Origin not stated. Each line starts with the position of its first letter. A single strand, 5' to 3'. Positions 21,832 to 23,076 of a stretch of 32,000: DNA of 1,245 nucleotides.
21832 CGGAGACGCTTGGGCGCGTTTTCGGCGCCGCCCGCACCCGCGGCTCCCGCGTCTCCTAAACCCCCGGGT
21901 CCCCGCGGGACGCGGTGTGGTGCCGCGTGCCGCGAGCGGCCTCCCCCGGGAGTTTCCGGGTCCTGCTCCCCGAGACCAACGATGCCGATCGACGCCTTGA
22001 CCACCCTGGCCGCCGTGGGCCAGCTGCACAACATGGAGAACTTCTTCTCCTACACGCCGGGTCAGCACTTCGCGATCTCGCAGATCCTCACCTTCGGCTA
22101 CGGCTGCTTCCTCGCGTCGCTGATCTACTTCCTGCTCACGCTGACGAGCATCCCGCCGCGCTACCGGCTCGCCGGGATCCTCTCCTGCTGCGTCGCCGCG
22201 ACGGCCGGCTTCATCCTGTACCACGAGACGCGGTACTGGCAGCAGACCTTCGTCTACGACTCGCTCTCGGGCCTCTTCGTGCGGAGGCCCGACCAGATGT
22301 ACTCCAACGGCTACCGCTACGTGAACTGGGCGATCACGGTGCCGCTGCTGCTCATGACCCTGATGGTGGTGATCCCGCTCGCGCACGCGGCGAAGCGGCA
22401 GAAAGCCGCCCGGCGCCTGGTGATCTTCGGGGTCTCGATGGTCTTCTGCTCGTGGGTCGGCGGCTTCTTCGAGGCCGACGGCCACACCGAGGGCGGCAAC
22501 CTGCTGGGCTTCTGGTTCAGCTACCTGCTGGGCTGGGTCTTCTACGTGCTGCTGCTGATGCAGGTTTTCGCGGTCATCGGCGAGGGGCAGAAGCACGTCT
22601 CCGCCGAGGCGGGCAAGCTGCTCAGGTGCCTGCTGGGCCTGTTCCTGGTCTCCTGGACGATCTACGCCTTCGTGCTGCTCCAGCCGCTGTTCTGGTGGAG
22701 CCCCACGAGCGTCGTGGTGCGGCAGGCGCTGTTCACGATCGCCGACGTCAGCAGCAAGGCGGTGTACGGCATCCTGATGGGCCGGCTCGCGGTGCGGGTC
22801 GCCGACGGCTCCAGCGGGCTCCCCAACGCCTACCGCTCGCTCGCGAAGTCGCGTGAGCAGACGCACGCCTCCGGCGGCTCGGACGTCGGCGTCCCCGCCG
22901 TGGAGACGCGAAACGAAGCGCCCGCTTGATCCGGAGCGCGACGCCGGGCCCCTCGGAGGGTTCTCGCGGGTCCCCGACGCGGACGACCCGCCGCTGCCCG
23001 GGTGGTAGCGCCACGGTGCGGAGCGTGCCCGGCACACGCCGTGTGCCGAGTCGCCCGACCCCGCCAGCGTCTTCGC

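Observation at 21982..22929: Microbial rhodopsin of the Na+/Cl- pump (NDQ/NTQ) clade with an unrecognised N-T-T motif and no helix-F proline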

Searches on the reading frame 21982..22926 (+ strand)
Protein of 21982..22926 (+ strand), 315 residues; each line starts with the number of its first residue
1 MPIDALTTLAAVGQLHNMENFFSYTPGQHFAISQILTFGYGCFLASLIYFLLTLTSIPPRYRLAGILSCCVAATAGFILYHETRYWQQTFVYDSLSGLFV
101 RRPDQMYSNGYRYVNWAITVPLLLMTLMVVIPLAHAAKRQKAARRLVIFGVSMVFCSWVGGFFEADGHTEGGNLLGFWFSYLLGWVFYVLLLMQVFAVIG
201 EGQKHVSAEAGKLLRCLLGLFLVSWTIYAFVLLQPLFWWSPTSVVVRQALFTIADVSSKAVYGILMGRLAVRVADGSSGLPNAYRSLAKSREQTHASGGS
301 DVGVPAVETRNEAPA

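Call 4: search_protein_families(library=pfam, proteins=[window:21982-22926:+], max_evalue=1)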
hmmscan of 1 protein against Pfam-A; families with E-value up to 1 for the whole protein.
window:21982-22926:+ (315 aa): 5 families
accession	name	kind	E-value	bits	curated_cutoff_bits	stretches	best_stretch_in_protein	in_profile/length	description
PF01036.24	Bac_rhodopsin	-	3.4e-25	89.3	24.6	1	33-271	4-222/224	Bacteriorhodopsin-like protein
PF00001.26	7tm_1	-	0.0037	17.2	30.5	1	119-254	163-245/260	7 transmembrane receptor (rhodopsin family)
PF11893.13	DUF3413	-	0.0037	16.9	27.1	1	32-157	51-175/248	Domain of unknown function (DUF3413)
PF02175.22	7TM_GPCR_Srb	-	0.024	14.9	21.7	1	30-142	5-113/236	Serpentine type 7TM GPCR chemoreceptor Srb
PF03649.18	UPF0014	-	0.31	10.8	22.6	1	182-245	55-121/242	Uncharacterised protein family (UPF0014)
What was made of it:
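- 21982..22929 (+): Rhodopsin gene (315 aa plus stop). Seven TM helices at residues 26-52, 59-89, 110-130, 136-161, 174-203, 208-231 and 241-276. PF01036 E=3.4e-25 (call 4).
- On Type-1 (microbial) rhodopsin, Pfam PF01036: 89.3 bits against a cut-off of 24.6, E=3.4e-25, covering residues 33-271 (call 4).
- Checked: Pfam PF01036 scores E=3.4e-25, 89 bits against a cut-off of 24.6 (call 4).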

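Call 5: search_solved_structures(query=window:21982-22926:+, max_evalue=0.01, show_alignments=4)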
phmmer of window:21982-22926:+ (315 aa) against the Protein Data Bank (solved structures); distinct sequences matched with E-value up to 0.01: 54.
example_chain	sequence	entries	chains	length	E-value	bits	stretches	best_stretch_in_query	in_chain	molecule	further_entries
3x3b_A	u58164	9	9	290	1.9e-42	148.8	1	17-284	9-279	Sodium pumping rhodopsin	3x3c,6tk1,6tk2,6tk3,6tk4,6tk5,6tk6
6rfa_A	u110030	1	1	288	5.5e-42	147.3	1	17-275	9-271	Sodium pumping rhodopsin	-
4xtl_A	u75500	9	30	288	8.3e-42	146.7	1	17-275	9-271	Sodium pumping rhodopsin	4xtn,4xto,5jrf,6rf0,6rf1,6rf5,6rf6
7q36_A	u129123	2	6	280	9.7e-42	146.5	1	17-274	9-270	Sodium pumping rhodopsin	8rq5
6yby_A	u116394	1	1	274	1.1e-41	146.4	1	17-274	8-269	Sodium pumping rhodopsin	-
6ybz_A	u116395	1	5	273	1.1e-41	146.3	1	17-274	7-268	Sodium pumping rhodopsin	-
6rf9_A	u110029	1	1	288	1.1e-41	146.3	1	17-275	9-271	Sodium pumping rhodopsin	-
6rex_A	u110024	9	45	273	1.3e-41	146.1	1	17-274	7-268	Sodium pumping rhodopsin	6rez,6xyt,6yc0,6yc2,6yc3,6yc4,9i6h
6yc1_A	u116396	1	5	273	2e-41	145.5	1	17-274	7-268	Sodium pumping rhodopsin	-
6rf4_A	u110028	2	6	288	2.3e-41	145.3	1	17-275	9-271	Sodium pumping rhodopsin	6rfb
8cl7_A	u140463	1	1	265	5.8e-41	144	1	17-273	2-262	Sodium pumping rhodopsin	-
8cl8_A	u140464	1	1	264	8.9e-41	143.4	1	17-273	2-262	Sodium pumping rhodopsin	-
6yt4_A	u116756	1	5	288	1.4e-40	142.7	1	17-275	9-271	Sodium pumping rhodopsin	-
6rf3_A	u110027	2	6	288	1.9e-40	142.3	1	17-275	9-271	Sodium pumping rhodopsin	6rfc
8qle_A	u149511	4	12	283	2.2e-40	142.1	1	17-274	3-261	Bacteriorhodopsin-like protein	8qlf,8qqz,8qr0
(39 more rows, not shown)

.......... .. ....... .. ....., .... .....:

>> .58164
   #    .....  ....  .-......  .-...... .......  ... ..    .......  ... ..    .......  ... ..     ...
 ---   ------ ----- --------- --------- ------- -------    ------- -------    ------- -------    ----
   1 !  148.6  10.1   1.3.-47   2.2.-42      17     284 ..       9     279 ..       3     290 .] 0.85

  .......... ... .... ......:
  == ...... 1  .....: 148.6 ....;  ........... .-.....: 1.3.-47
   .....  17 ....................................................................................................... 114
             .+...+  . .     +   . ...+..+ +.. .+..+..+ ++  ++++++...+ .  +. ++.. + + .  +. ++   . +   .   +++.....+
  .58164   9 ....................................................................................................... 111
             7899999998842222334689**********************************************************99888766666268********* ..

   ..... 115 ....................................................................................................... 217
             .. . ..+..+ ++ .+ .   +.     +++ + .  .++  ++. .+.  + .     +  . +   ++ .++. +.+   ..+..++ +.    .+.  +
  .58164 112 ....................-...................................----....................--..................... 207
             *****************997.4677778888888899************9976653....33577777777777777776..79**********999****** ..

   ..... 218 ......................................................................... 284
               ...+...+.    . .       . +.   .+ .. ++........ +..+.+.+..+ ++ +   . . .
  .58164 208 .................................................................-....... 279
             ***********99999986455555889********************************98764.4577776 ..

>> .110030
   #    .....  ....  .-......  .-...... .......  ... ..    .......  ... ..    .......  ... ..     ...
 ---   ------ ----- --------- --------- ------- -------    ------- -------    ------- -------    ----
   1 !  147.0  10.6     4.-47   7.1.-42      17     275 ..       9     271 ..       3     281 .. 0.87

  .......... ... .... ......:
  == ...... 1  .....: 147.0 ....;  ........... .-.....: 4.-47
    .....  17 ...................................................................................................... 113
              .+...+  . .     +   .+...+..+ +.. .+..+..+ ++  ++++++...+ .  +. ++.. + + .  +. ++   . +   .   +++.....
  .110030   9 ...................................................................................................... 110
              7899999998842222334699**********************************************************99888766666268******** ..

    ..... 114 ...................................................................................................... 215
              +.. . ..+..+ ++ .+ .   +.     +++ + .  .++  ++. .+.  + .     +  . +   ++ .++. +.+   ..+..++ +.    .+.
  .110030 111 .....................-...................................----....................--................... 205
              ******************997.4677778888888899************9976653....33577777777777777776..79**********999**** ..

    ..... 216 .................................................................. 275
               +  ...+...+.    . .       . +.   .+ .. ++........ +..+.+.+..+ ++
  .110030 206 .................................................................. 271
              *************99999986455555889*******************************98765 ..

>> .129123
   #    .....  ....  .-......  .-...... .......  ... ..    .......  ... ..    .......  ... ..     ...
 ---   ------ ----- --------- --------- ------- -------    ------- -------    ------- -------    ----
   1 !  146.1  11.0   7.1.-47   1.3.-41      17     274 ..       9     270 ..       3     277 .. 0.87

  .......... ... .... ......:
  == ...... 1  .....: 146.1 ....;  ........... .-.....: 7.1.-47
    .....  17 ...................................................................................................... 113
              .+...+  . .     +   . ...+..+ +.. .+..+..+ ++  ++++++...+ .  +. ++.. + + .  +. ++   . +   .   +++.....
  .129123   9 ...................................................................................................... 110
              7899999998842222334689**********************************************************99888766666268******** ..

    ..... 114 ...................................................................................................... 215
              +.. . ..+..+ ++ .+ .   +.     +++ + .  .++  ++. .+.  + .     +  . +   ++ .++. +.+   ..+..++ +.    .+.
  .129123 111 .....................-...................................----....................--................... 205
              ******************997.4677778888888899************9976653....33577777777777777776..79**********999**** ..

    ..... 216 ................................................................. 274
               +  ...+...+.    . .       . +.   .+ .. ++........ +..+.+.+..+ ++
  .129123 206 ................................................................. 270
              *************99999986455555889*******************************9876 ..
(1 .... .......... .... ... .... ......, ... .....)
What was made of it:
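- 22324..22359 (+): Helix-C motif codons: N115 (22324-22326), T119 (22336-22338), T126 (22357-22359). They correspond to KR2 N112/D116/Q123 and BR D85/T89/D96. Ungapped HMMER alignment to KR2 (call 5).
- Checked: The printed alignment is ungapped across helix C and helix G. It gives N115=N112, T119=D116, T126=Q123, R112=R109, D255=D251, K259=K255 and A229=P219 (call 5).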

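Call 6: find_homologous_proteins(query=window:21982-22926:+, max_evalue=1e-10)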
Query window:21982-22926:+ (315 aa): 16 proteins with E <= 1e-10 among 4468 candidates.
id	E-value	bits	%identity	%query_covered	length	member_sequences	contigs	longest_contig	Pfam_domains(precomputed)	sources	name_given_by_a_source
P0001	1.4e-208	709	100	100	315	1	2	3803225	PF01036.25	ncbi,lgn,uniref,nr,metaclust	ncbi:bacteriorhodopsin [Phycisphaera mikurensis]|uniref:Bacterial rhodopsin family protein n=1 Tax=P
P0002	4.8e-116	405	64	90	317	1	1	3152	PF01036.25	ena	-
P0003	5.2e-115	402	61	96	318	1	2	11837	PF01036.25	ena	-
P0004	2.1e-113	397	62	94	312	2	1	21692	PF01036.25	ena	-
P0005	1.8e-99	351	54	94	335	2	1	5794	PF01036.25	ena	-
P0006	5.4e-41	159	36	89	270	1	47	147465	PF01036.25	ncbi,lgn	-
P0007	1.4e-40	158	36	85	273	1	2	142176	PF01036.25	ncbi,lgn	ncbi:MAG: bacteriorhodopsin [Nonlabens sp.]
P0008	1.1e-34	138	36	78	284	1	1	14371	PF01036.25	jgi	jgi:bacteriorhodopsin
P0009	1.6e-34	138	35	78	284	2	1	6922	PF01036.25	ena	-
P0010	1.9e-33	134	34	79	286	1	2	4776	PF01036.25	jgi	jgi:bacteriorhodopsin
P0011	2.4e-33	134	34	79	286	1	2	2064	PF01036.25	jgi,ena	jgi:bacteriorhodopsin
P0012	3.5e-33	133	35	79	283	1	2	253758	PF01036.25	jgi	jgi:bacteriorhodopsin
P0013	1.1e-32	132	32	78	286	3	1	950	PF01036.25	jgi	jgi:bacteriorhodopsin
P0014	1.2e-32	132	34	74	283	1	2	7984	PF01036.25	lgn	-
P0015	8.1e-32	129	33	81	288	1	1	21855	PF01036.25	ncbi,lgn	-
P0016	1.5e-30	125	34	74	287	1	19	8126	PF01036.25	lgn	-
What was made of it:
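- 21982..22929 (+): 100% identical to the P. mikurensis protein (call 6).
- Checked: It is identical over its full length to the NCBI protein 'bacteriorhodopsin [Phycisphaera mikurensis]', which lies on a 3.80-Mb contig (call 6).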

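Call 21: find_encoding_contigs(protein=P0004, flank=10000, max_places=3)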
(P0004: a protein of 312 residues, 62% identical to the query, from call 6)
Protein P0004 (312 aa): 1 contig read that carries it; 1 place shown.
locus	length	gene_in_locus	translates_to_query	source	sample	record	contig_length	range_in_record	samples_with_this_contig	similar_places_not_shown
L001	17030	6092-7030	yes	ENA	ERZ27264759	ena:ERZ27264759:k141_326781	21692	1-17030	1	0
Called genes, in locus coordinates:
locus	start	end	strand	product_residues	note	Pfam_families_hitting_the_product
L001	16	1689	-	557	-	PF01979:Amidohydro_1, PF13382:Adenine_deam_C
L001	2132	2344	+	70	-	-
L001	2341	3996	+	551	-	PF00331:Glyco_hydro_10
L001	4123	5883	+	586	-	PF02838:Glyco_hydro_20b, PF00728:Glyco_hydro_20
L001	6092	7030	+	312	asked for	PF01036:Bac_rhodopsin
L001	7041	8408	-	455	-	PF02386:TrkH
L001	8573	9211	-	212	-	PF05685:Uma2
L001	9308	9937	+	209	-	PF01569:PAP2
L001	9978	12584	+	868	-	-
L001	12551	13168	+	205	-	-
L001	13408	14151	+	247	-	-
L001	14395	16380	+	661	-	-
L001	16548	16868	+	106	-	PF13366:PDDEXK_3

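Call 22: find_encoding_contigs(protein=P0003, flank=10000, max_places=3)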
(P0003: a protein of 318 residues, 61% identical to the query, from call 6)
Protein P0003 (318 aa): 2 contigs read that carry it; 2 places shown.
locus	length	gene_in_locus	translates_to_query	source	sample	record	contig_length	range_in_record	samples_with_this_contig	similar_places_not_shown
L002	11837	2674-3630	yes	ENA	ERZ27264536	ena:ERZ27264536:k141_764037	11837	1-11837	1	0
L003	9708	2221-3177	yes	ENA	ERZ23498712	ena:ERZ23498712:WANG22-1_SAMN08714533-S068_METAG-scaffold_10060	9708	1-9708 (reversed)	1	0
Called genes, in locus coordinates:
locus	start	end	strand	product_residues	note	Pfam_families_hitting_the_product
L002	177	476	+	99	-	-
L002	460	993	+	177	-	-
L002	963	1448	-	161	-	PF08308:PEGA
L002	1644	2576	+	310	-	PF15461:BCD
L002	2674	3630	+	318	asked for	PF01036:Bac_rhodopsin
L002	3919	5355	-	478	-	PF02386:TrkH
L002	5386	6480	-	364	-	-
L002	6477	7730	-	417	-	PF01075:Glyco_transf_9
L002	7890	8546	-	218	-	PF00702:Hydrolase, PF12710:HAD (weak), PF13419:HAD_2, PF13242:Hydrolase_like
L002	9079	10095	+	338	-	PF01073:3Beta_HSD, PF01370:Epimerase, PF02719:Polysacc_synt_2 (faint), PF04321:RmlD_sub_bind, PF07993:NAD_binding_4 (faint), PF16363:GDP_Man_Dehyd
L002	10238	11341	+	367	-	PF00793:DAHP_synth_1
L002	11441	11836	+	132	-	?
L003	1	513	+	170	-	?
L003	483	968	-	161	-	PF08308:PEGA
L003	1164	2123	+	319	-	-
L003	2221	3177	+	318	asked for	PF01036:Bac_rhodopsin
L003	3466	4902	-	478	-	PF02386:TrkH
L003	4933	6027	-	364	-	-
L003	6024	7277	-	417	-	PF01075:Glyco_transf_9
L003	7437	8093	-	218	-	PF00702:Hydrolase, PF12710:HAD (weak), PF13419:HAD_2, PF13242:Hydrolase_like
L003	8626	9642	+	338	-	PF01073:3Beta_HSD, PF01370:Epimerase, PF02719:Polysacc_synt_2 (faint), PF04321:RmlD_sub_bind, PF07993:NAD_binding_4 (faint), PF16363:GDP_Man_Dehyd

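Call 23: find_encoding_contigs(protein=P0005, flank=10000, max_places=3)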
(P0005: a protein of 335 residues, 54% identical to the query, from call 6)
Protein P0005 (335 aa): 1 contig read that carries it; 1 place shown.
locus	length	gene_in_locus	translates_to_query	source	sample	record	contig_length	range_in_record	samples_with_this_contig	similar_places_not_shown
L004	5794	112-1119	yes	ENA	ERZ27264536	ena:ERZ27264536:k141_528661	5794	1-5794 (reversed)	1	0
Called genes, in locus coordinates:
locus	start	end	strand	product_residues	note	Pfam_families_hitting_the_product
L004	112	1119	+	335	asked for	PF01036:Bac_rhodopsin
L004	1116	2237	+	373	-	PF15461:BCD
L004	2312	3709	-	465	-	PF02585:PIG-L, PF05401:NodS, PF13489:Methyltransf_23, PF13649:Methyltransf_25, PF08241:Methyltransf_11, PF08242:Methyltransf_12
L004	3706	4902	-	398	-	-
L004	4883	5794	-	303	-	?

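Call 24: find_encoding_contigs(protein=P0002, flank=10000, max_places=3)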
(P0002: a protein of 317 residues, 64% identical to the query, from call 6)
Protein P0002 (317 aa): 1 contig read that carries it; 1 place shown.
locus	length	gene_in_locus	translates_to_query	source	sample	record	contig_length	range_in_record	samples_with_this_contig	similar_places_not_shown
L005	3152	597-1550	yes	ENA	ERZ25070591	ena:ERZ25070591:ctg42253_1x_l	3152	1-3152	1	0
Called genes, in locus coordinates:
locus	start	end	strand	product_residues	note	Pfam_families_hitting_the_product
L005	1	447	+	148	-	?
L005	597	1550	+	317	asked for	PF01036:Bac_rhodopsin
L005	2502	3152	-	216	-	?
